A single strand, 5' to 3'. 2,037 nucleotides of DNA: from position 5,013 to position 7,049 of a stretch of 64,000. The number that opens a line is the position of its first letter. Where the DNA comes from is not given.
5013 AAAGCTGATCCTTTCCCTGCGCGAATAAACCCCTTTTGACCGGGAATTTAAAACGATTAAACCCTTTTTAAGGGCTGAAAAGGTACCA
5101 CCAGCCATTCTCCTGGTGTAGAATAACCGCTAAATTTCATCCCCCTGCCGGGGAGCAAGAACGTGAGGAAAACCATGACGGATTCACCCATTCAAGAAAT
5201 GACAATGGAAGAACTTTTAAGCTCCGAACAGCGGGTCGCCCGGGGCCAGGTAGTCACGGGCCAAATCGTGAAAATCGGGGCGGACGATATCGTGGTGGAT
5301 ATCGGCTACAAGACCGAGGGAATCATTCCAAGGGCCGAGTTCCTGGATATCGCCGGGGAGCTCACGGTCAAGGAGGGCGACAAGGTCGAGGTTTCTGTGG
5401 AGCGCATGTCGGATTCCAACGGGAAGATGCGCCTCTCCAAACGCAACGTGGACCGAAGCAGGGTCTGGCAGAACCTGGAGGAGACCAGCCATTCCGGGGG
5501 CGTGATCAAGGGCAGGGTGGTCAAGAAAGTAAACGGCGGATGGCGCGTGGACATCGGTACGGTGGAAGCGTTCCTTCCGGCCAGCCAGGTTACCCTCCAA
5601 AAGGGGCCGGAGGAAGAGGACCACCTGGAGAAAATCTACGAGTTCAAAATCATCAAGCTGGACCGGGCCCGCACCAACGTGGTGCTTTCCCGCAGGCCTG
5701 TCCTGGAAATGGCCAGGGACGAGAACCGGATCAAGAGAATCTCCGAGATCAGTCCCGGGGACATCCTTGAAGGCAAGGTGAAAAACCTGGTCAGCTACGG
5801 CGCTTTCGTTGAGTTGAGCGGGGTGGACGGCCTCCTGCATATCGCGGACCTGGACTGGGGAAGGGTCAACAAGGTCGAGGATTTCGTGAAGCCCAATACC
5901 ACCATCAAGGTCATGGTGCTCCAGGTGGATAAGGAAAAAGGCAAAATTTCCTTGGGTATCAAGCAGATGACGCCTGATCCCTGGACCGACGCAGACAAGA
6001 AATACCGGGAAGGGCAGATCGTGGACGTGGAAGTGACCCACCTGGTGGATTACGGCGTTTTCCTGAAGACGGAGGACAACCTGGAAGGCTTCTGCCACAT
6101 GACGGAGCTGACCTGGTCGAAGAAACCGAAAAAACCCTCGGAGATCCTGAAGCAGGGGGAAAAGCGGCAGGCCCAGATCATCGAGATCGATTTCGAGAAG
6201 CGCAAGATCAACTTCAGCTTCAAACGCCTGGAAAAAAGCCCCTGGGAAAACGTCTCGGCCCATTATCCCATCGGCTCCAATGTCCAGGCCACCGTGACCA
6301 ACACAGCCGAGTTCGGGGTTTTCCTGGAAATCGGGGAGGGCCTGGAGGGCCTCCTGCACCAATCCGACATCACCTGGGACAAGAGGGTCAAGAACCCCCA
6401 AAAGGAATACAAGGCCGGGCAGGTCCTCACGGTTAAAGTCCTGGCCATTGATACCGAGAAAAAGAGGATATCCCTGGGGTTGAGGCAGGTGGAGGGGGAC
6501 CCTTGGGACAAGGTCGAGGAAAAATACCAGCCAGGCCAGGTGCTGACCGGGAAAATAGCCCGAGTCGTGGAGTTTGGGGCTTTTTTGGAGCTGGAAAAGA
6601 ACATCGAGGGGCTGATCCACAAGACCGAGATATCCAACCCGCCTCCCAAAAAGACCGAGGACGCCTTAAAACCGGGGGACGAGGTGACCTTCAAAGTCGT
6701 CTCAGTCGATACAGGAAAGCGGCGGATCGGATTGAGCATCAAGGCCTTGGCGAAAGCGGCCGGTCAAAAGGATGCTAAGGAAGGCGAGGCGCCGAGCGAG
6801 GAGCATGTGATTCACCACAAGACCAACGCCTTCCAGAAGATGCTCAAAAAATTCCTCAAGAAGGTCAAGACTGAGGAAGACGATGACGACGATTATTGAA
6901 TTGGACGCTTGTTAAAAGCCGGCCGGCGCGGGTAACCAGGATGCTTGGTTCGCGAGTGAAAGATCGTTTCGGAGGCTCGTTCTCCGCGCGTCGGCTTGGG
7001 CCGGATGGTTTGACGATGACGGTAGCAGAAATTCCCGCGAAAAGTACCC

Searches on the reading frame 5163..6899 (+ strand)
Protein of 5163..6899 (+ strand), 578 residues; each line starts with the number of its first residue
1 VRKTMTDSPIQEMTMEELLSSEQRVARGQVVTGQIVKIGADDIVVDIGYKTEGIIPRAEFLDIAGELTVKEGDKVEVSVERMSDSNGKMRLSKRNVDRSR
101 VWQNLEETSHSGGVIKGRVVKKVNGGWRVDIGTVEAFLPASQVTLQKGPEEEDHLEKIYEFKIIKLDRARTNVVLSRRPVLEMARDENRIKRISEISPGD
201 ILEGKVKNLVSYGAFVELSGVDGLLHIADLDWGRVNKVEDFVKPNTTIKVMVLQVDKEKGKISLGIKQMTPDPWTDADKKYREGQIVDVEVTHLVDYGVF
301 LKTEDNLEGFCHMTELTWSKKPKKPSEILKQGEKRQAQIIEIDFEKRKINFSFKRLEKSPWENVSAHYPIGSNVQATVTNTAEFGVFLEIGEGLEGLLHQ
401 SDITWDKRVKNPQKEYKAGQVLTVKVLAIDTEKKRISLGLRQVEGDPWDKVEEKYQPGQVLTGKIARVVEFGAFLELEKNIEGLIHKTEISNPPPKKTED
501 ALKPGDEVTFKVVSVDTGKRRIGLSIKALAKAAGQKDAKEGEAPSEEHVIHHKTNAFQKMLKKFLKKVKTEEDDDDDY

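Call 15: search_protein_families(library=pfam, proteins=[window:5163-6899:+], max_evalue=0.01)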
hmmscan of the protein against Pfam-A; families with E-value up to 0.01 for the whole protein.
window:5163-6899:+ (578 aa): 7 families
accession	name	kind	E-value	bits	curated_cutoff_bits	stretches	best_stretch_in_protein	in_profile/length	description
PF00575.29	S1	-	7.6e-86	283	22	6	198-267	4-74/74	S1 RNA binding domain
PF23459.1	S1_RRP5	-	1.7e-18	67.3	27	2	455-525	1-71/72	RRP5 S1 domain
PF21710.3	Spt6_S1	-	4e-17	62.7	27.5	1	278-354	11-87/91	Spt6, S1/OB domain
PF13509.12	S1_2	-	4.1e-13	49.7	21.8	0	370-404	1-35/61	S1 domain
PF18614.7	RNase_II_C_S1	-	8.9e-07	29.1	26.6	0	499-525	31-57/59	RNase II-type exonuclease C-terminal S1 domain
PF24685.1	OB_RRP5_4th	-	3e-06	27.6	31.5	0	383-429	23-71/92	RRP5 OB-fold domain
PF21266.3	RRP4_S1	-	0.00077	20.1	27.3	0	111-148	6-44/73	RRP4, S1 domain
